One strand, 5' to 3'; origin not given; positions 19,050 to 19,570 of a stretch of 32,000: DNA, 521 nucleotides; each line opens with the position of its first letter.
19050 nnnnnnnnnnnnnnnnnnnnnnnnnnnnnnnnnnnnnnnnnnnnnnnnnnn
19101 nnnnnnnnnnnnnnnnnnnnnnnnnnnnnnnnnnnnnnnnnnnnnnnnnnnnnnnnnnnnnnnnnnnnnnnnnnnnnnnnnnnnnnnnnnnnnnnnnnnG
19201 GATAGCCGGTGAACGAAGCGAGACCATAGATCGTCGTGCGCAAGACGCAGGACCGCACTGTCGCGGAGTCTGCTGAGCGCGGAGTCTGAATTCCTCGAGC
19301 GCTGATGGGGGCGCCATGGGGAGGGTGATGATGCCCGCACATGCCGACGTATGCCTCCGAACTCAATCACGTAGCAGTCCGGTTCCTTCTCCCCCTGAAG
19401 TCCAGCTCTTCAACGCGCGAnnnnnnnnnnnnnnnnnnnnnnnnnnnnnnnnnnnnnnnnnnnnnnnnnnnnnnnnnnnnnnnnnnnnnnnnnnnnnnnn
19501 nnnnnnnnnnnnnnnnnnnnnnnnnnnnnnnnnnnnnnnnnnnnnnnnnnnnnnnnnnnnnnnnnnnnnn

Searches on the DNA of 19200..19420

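Call 63: search_with_rna_model(model_id=R2, source=window, start=19200, end=19420, max_evalue=1, show_alignments=1)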
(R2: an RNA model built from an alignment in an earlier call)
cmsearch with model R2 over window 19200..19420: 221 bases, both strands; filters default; matches with E-value up to 1: 1.
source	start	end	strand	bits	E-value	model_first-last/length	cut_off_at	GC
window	19290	19339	+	36.4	2.3e-09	1-52/52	no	0.66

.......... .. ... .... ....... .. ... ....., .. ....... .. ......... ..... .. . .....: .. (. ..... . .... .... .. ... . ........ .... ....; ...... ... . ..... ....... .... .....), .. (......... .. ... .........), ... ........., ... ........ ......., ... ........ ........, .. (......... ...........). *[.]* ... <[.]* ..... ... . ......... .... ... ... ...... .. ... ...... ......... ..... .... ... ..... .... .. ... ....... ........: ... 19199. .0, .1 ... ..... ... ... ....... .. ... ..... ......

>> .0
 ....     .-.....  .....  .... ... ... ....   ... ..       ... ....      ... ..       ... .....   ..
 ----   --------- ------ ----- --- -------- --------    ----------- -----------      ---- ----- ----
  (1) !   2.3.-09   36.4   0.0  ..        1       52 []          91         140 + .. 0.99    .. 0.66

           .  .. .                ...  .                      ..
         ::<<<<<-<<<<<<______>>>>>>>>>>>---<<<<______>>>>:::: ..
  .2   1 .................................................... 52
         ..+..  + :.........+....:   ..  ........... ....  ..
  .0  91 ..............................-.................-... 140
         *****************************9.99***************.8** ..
